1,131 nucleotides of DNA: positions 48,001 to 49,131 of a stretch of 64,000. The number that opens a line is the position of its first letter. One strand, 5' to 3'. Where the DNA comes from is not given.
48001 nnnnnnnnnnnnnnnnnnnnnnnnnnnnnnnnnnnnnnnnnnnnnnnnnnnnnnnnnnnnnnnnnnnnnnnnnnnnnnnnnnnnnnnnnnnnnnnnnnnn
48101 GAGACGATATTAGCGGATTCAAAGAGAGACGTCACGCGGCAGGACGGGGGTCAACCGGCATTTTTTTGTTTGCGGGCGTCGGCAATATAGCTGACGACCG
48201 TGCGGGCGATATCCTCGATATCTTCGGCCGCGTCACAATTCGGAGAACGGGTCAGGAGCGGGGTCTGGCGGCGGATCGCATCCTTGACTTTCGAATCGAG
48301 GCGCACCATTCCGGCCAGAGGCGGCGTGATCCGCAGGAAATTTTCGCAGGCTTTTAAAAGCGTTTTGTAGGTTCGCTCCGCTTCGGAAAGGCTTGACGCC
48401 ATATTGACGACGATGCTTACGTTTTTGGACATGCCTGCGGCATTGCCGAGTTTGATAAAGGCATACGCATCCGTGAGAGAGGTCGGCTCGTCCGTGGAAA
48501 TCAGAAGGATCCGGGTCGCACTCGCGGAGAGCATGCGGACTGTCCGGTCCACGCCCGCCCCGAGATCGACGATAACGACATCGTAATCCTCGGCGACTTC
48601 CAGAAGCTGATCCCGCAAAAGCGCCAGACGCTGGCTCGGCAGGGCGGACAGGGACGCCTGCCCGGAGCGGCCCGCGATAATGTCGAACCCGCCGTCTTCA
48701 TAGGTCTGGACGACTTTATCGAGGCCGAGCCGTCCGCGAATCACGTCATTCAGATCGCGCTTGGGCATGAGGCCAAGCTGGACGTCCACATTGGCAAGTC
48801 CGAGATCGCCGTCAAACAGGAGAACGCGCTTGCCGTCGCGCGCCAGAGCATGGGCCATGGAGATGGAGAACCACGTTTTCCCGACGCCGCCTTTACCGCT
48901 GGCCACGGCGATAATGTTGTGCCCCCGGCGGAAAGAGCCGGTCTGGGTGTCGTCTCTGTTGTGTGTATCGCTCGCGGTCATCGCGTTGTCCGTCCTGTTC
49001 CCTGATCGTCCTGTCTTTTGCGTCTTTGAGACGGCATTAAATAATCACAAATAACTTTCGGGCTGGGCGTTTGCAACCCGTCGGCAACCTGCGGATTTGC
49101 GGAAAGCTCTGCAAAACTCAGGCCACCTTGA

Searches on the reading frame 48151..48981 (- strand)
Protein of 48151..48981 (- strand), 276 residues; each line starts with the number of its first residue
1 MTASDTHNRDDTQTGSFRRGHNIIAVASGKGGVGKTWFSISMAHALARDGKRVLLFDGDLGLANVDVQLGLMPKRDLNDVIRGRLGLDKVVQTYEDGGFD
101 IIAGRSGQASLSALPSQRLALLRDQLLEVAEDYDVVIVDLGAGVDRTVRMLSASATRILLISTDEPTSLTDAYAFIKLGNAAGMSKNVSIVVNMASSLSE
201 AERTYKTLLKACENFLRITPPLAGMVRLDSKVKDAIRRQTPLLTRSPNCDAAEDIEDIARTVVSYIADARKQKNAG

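Call 4: search_protein_families(library=pfam, proteins=[window:48151-48981:-], max_evalue=0.01)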
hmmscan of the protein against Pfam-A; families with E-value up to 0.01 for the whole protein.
window:48151-48981:- (276 aa): 11 families
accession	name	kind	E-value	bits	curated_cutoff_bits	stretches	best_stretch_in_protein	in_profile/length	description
PF10609.15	ParA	-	4.9e-16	59.3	27.1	1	21-262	3-245/246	NUBPL iron-transfer P-loop NTPase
PF01656.29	CbiA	-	5.5e-16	59.1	25.4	1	24-241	1-124/125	CobQ/CobB/MinD/ParA nucleotide binding domain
PF13614.12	AAA_31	-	1.4e-15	58.2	27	1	22-142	2-127/177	AAA domain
PF02374.21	ArsA_ATPase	-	1.6e-08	34.6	24.3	1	26-57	5-36/305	Anion-transporting ATPase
PF06564.18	CBP_BcsQ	-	6e-08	32.9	21.3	1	117-260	100-231/234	Cellulose biosynthesis protein BcsQ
PF00142.24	Fer4_NifH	-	5.7e-06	26.4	25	1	28-263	6-245/271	4Fe-4S iron sulfur cluster binding proteins, NifH/frxC family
PF07015.17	VirC1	-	0.00016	21.5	24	1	22-59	2-39/231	VirC1 protein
PF09140.17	MipZ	-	0.0029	17.4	20.7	0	23-60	2-39/262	ATPase MipZ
PF13479.12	AAA_24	-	0.005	17.2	27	0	26-139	6-71/195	AAA domain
PF01695.23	IstB_IS21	-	0.0074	16.3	24.1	0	19-54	91-124/238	IstB-like ATP binding protein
PF13481.12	AAA_25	-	0.0085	16.2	27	0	25-55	36-65/195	AAA domain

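Call 5: search_protein_families(library=ncbifam, proteins=[window:48151-48981:-], max_evalue=0.01)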
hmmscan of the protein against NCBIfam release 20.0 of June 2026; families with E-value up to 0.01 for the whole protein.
window:48151-48981:- (276 aa): 33 families (the best 25 are shown)
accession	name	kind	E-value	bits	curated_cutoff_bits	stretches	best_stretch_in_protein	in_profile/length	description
TIGR01969.1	minD_arch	subfamily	4.7e-31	107.9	201.75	1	23-272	2-240/251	cell division ATPase MinD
TIGR01968.1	minD_bact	equivalog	2.1e-24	86.3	212.9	1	22-262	2-236/261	septum site-determining protein MinD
TIGR03371.1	cellulose_yhjQ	equivalog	5.7e-14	52.2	157.85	1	22-264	2-243/246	cellulose biosynthesis protein BcsQ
NF007350.0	PRK09841.1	equivalog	1.3e-13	50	1248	1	21-190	531-699/726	tyrosine-protein kinase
NF041546.1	ParA_partition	equivalog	6.9e-13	48.6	180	1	23-59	1-37/203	ParA family partition ATPase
NF008079.0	PRK10818.1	equivalog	1.7e-12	47.2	508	1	22-173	3-154/270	septum site-determining protein MinD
TIGR03018.1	pepcterm_TyrKin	hypoth_equivalog_domain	7e-11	41.9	230.65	1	16-172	30-189/207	XrtA-associated tyrosine autokinase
NF047398.1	AAA_KGGVGR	domain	3e-10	40.8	90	1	22-60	3-41/190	KGGVGR-motif variant AAA ATPase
TIGR03029.1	EpsG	equivalog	6.5e-10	38.6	313.8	1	17-177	99-258/274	chain length determinant protein tyrosine kinase EpsG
NF008669.0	PRK11670.1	equivalog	1.1e-09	37.7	348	1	20-76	106-162/369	iron-sulfur cluster carrier protein ApbC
TIGR01007.1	eps_fam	subfamily_domain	3.7e-09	36.4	108.05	1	22-145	18-143/204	polysaccharide biosynthesis tyrosine autokinase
NF041136.1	MrpORP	equivalog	7.7e-09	35.3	450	1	22-75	6-59/365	iron-sulfur cluster carrier protein MrpORP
TIGR01005.1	eps_transp_fam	subfamily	2.6e-08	32.5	411.7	1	20-163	545-687/754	exopolysaccharide transport protein family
TIGR00345.1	GET3_arsA_TRC40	subfamily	1e-07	31.8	135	1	28-59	3-34/299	TRC40/GET3/ArsA family transport-energizing ATPase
NF010259.0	PRK13705.1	equivalog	1.1e-07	31.1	725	1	22-73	107-158/388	plasmid-partitioning protein SopA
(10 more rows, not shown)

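Call 22: search_solved_structures(query=window:48151-48981:-, max_evalue=0.00001, show_alignments=3)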
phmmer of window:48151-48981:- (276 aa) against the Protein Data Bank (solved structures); distinct sequences matched with E-value up to 0.00001: 27.
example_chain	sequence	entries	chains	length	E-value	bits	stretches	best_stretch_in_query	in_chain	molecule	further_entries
5j1j_A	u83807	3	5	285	1e-45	159.2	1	21-266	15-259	Site-determining protein | Transcriptional antiactivator FleN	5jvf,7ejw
8pb9_A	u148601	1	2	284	1.1e-44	155.8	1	15-266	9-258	Antiactivator FleN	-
8p53_A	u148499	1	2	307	1.4e-44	155.5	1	15-266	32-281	Antiactivator FleN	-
4rz2_A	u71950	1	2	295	2e-33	119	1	22-259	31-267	Site-determining protein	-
4rz3_A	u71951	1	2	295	2.6e-32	115.3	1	22-259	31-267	Site-determining protein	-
1hyq_A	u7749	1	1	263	1.1e-20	77.2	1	24-271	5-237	CELL DIVISION INHIBITOR (MIND-1)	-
4v03_A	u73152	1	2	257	1.4e-19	73.6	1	23-263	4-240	SITE-DETERMINING PROTEIN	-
4v02_A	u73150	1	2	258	1.9e-18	69.9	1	23-263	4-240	SITE-DETERMINING PROTEIN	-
1g3q_A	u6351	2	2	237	3.7e-14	55.9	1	22-185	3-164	CELL DIVISION INHIBITOR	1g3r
1ion_A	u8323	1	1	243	9e-13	51.3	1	23-185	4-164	PROBABLE CELL DIVISION INHIBITOR MIND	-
3q9l_A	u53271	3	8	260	2.8e-11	46.4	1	23-186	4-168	Septum site-determining protein minD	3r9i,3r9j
6riq_C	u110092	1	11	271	8.9e-10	41.5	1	23-177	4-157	Site-determining protein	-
3cio_A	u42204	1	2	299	2.5e-09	40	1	20-141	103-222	Tyrosine-protein kinase etk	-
6z0p_A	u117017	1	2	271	4.7e-09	39.1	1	21-160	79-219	BceF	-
9exo_H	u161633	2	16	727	3.1e-08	36.5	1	20-144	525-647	Putative transmembrane protein Wzc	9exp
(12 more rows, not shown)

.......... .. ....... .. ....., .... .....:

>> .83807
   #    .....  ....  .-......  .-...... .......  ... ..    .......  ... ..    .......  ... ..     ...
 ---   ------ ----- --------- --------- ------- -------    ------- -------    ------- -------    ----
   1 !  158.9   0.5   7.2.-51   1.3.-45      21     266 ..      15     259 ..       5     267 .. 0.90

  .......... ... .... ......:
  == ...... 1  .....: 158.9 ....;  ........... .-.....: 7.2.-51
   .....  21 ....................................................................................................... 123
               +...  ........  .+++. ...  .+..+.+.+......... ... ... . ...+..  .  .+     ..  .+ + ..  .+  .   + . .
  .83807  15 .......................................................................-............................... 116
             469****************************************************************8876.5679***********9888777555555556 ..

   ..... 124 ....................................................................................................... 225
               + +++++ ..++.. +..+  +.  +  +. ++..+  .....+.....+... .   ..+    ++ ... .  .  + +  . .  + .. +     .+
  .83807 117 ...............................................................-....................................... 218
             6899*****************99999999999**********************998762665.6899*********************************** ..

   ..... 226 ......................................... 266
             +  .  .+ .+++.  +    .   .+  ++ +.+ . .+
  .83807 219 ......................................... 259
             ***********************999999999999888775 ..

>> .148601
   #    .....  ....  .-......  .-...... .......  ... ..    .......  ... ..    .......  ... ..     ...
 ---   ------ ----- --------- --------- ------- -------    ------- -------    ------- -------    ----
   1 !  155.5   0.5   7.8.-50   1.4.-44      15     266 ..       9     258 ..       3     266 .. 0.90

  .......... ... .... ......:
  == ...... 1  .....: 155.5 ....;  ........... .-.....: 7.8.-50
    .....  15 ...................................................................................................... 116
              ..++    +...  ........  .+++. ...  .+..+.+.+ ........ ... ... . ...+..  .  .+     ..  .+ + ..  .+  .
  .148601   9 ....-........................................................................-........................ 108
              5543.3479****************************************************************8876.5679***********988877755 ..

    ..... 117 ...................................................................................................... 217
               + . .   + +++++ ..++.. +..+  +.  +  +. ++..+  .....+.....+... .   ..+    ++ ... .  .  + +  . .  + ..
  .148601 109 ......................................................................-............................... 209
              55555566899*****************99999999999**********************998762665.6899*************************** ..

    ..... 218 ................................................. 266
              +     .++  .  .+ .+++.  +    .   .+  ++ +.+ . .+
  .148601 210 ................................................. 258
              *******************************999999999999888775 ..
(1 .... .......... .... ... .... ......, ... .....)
